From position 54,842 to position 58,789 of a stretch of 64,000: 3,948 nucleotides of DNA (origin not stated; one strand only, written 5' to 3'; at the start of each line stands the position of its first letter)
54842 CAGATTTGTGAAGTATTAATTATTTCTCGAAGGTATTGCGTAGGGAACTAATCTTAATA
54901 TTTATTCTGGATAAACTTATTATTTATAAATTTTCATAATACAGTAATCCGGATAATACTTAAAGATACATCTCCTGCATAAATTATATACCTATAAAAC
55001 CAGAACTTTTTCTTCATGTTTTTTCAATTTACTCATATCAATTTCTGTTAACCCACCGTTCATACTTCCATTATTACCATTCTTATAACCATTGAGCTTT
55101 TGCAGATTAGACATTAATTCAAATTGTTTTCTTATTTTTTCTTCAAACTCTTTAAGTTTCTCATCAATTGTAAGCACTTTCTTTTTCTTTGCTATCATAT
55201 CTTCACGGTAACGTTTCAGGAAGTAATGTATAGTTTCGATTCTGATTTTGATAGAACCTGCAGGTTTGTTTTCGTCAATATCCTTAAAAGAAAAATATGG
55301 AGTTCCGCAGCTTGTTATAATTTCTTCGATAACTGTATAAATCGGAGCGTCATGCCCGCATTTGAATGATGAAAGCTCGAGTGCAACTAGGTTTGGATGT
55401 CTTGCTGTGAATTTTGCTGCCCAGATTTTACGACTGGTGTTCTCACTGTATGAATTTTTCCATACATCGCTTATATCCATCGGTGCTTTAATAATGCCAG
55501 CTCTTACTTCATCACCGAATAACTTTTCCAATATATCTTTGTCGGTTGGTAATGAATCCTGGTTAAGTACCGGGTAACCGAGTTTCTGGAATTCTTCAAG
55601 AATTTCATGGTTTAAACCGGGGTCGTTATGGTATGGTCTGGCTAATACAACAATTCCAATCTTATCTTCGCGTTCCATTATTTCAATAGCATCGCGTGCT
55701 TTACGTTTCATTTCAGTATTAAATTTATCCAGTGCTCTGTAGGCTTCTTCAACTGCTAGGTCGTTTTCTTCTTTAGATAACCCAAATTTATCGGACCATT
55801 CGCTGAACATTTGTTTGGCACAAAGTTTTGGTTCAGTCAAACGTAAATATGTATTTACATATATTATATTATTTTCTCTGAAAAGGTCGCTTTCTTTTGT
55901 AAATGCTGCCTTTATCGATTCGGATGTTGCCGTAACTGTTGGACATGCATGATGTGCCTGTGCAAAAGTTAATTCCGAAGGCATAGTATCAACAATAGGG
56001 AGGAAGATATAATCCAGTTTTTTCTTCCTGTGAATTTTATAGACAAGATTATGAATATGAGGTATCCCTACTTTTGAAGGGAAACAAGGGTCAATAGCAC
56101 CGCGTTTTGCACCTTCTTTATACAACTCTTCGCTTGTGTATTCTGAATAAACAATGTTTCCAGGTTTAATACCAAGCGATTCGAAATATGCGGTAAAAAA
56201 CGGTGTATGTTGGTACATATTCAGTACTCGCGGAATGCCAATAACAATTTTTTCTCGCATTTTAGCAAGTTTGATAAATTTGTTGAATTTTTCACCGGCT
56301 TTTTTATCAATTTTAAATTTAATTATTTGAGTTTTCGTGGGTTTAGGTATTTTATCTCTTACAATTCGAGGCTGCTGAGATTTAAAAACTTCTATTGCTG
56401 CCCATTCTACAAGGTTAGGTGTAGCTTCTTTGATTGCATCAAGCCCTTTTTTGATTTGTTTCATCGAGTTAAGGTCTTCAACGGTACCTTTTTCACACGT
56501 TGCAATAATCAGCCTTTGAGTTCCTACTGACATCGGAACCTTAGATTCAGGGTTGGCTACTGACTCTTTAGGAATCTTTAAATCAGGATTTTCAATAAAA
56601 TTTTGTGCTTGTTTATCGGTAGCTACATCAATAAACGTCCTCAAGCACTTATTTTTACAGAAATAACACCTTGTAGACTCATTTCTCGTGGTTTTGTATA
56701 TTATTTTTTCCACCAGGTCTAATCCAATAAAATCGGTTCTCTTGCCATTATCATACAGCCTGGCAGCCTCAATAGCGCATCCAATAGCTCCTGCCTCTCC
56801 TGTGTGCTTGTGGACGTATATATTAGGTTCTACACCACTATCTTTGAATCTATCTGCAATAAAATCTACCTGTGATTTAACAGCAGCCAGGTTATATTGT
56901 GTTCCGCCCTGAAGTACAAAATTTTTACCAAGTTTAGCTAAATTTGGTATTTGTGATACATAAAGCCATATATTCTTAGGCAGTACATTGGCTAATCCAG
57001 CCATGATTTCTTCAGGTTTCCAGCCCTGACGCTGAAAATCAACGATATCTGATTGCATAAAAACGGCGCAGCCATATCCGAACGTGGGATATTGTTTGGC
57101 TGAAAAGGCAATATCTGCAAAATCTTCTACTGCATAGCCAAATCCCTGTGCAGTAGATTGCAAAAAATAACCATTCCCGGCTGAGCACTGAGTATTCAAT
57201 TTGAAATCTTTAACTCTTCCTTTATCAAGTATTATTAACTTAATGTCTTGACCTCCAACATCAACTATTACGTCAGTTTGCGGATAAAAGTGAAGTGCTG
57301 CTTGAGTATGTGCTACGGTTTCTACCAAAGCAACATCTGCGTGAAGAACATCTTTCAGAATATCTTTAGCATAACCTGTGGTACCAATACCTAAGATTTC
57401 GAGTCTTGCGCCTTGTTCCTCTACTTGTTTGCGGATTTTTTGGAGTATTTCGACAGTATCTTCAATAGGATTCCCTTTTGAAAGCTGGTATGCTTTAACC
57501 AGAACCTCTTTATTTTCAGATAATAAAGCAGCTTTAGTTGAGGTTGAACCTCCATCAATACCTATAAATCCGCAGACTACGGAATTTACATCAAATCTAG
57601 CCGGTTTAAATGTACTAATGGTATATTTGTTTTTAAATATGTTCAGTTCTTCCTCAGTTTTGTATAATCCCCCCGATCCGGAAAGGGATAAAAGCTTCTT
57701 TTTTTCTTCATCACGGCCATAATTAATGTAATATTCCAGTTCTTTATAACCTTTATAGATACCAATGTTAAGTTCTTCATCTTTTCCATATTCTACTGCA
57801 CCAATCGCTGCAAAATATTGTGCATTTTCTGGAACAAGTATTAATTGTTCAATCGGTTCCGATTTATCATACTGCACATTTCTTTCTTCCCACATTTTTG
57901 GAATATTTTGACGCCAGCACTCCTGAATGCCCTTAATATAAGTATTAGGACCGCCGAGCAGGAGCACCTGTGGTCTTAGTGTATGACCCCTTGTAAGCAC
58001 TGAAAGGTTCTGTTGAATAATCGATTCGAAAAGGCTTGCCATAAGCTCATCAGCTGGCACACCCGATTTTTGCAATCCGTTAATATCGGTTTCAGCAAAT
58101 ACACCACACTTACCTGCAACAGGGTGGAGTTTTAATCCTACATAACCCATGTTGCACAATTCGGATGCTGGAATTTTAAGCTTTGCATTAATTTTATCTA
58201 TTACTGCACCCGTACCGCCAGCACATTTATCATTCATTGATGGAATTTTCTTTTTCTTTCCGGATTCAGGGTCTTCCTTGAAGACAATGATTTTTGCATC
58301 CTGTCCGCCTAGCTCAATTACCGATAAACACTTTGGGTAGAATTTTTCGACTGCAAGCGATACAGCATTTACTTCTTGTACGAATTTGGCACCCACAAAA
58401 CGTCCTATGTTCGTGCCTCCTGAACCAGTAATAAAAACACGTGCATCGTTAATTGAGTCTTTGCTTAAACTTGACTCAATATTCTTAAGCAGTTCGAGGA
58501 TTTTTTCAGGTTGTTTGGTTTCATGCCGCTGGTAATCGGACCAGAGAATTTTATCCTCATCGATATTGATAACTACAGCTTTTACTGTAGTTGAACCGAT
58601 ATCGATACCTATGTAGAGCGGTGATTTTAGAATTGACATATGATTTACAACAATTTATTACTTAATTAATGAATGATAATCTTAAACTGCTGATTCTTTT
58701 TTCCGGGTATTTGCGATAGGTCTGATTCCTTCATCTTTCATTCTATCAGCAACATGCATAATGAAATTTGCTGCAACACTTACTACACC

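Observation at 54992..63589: Squalene synthesis genes hpnC-hpnD-hpnE run directly into an uncharacterised DUF2229 protein and a double HgdC-type ATPase 'activase' (putative five-gene operon)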

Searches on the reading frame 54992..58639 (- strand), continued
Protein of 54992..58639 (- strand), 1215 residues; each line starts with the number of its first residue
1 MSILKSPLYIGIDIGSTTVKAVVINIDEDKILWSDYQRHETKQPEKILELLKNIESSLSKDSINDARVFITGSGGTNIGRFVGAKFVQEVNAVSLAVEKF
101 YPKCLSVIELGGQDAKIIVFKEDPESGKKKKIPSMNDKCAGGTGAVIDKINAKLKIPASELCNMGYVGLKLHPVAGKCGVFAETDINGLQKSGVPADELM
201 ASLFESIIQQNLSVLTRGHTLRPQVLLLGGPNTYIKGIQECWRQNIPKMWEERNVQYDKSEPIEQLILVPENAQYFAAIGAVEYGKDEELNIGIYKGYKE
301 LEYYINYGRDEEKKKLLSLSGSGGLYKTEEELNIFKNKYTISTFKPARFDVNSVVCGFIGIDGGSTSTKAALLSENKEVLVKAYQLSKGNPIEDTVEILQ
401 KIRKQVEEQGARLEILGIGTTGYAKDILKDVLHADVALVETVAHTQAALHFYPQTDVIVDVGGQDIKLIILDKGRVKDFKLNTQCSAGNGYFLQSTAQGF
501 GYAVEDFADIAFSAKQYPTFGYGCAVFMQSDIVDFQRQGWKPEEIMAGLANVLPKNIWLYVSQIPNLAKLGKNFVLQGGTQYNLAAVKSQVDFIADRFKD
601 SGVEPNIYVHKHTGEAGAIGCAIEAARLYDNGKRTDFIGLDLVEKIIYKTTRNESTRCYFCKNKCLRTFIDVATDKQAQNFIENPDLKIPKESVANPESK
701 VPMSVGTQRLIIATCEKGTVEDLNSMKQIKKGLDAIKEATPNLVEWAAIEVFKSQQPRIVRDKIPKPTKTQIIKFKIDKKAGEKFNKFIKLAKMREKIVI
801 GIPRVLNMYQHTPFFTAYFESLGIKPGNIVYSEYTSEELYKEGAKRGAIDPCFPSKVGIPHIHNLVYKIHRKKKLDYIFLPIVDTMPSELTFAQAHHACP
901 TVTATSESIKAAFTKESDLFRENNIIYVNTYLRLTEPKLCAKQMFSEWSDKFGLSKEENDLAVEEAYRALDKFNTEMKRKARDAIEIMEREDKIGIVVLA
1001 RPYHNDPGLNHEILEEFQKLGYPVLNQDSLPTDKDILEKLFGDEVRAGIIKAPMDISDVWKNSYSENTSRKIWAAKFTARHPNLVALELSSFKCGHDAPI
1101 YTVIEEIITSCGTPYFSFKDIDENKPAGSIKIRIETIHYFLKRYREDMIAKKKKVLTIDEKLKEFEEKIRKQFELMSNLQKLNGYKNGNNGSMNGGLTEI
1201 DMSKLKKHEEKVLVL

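Call 63: search_protein_families(library=ncbifam, proteins=[L091:5998-10425:+, L092:7965-11471:+, L092:11500-13137:+], max_evalue=0.001)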
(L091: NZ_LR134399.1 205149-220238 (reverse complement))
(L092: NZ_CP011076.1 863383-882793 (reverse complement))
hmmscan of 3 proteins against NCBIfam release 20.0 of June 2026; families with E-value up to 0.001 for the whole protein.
L091:5998-10425:+ (1475 aa): 6 families
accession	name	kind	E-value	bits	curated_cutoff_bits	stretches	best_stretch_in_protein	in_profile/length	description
TIGR00241.1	CoA_E_activ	domain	1.1e-73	247.8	125.4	2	320-573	3-248/248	acyl-CoA dehydratase activase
TIGR03286.1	methan_mark_15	hypoth_equivalog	5.5e-43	147.4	455.75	2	318-575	145-402/404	methanogenesis marker 15 protein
TIGR02259.1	benz_CoA_red_A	equivalog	2.7e-35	122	578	2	379-548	236-401/432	benzoyl-CoA reductase subunit A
TIGR03192.1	benz_CoA_bzdQ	equivalog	2.4e-26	92.9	380.2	2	320-573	35-285/293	benzoyl-CoA reductase, bzd-type, subunit Q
TIGR02261.1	benz_CoA_red_D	equivalog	2.4e-20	72.8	312.85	2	356-548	44-231/262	benzoyl-CoA reductase subunit D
NF009842.0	PRK13317.1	equivalog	1.5e-10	40.9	234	0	320-362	5-44/277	type II pantothenate kinase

L092:7965-11471:+ (1168 aa): 7 families
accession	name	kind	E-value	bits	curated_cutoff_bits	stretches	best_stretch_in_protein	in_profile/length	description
TIGR00241.1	CoA_E_activ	domain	2.8e-54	184.3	125.4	2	357-618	2-247/248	acyl-CoA dehydratase activase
TIGR02259.1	benz_CoA_red_A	equivalog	3.2e-33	115.1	578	2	438-616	252-428/432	benzoyl-CoA reductase subunit A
TIGR03192.1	benz_CoA_bzdQ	equivalog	9.6e-30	104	380.2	2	357-588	34-258/293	benzoyl-CoA reductase, bzd-type, subunit Q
TIGR02261.1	benz_CoA_red_D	equivalog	1.9e-24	86.3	312.85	2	13-211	4-198/262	benzoyl-CoA reductase subunit D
TIGR03286.1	methan_mark_15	hypoth_equivalog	2.4e-23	82.8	455.75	2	357-618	146-399/404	methanogenesis marker 15 protein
NF009842.0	PRK13317.1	equivalog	2.1e-05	24.1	234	0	12-100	4-84/277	type II pantothenate kinase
TIGR01312.1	XylB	equivalog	0.00039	19.1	380.25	0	13-46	1-33/481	xylulokinase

L092:11500-13137:+ (545 aa): 0 families

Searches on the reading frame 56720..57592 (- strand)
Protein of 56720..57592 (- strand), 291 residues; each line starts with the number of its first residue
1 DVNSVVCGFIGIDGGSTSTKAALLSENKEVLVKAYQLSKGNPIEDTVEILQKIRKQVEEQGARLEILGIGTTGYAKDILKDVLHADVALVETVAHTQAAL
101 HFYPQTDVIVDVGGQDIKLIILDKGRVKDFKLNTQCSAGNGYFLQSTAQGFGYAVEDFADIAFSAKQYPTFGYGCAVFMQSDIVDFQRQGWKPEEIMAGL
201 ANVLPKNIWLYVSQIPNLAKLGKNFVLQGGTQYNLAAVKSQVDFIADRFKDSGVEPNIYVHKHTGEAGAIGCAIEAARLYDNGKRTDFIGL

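Call 67: search_solved_structures(query=window:56720-57592:-, max_evalue=0.001, show_alignments=1)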
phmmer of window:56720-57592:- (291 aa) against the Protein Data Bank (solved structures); distinct sequences matched with E-value up to 0.001: 5.
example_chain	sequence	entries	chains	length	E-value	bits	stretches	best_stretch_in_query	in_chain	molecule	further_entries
1hux_A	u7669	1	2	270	2.1e-23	86.3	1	10-236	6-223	ACTIVATOR OF (R)-2-HYDROXYGLUTARYL-COA DEHYDRATASE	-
4eht_A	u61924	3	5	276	3.1e-23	85.7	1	10-242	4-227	Activator of 2-hydroxyisocaproyl-CoA dehydratase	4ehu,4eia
9gai_D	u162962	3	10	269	1.3e-20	77.2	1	11-206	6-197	3-methylbenzoyl-CoA reductase alpha subunit MbdQ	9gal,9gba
9gai_C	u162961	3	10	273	1.6e-19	73.5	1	10-207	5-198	3-methylbenzoyl-CoA reductase delta subunit MbdP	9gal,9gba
7yyl_E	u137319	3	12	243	6.7e-15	58.4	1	9-233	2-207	Putative CoA-substrate-specific enzyme activase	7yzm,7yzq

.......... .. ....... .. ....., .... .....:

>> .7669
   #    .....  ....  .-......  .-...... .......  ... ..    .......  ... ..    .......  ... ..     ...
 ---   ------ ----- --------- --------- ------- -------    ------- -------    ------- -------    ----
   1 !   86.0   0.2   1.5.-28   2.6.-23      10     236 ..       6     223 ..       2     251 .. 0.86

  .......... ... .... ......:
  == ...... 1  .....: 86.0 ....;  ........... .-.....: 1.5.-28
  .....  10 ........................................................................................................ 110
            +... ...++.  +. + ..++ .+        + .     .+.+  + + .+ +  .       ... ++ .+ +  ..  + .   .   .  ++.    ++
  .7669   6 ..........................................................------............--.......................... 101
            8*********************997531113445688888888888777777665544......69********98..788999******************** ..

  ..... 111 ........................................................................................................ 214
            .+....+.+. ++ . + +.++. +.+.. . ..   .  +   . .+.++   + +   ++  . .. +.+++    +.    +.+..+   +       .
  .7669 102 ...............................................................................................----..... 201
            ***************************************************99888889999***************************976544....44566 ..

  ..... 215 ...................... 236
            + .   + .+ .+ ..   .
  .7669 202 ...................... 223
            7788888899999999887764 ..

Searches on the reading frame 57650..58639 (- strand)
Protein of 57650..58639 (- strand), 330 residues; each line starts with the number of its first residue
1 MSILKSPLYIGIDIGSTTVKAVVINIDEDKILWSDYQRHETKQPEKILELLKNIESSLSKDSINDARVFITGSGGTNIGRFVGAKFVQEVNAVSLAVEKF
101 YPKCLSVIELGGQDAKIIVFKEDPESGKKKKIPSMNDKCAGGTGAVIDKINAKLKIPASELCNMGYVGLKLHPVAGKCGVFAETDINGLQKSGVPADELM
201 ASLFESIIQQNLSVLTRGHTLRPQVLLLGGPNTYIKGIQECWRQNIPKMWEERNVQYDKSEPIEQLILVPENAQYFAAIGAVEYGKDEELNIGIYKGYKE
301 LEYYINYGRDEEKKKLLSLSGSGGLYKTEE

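Call 66: search_solved_structures(query=window:57650-58639:-, max_evalue=0.001, show_alignments=1)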
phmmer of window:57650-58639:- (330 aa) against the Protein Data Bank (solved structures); distinct sequences matched with E-value up to 0.001: 5.
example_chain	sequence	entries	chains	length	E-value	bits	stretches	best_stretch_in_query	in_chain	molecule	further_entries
4eht_A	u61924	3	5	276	5.1e-18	68.5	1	10-231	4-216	Activator of 2-hydroxyisocaproyl-CoA dehydratase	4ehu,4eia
1hux_A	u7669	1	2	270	6.1e-17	65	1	9-230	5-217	ACTIVATOR OF (R)-2-HYDROXYGLUTARYL-COA DEHYDRATASE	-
9gai_C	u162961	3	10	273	1.3e-13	54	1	10-231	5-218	3-methylbenzoyl-CoA reductase delta subunit MbdP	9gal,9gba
9gai_D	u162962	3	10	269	2.6e-13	53.1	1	11-231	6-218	3-methylbenzoyl-CoA reductase alpha subunit MbdQ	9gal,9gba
7yyl_E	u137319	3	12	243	2.6e-11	46.5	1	9-212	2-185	Putative CoA-substrate-specific enzyme activase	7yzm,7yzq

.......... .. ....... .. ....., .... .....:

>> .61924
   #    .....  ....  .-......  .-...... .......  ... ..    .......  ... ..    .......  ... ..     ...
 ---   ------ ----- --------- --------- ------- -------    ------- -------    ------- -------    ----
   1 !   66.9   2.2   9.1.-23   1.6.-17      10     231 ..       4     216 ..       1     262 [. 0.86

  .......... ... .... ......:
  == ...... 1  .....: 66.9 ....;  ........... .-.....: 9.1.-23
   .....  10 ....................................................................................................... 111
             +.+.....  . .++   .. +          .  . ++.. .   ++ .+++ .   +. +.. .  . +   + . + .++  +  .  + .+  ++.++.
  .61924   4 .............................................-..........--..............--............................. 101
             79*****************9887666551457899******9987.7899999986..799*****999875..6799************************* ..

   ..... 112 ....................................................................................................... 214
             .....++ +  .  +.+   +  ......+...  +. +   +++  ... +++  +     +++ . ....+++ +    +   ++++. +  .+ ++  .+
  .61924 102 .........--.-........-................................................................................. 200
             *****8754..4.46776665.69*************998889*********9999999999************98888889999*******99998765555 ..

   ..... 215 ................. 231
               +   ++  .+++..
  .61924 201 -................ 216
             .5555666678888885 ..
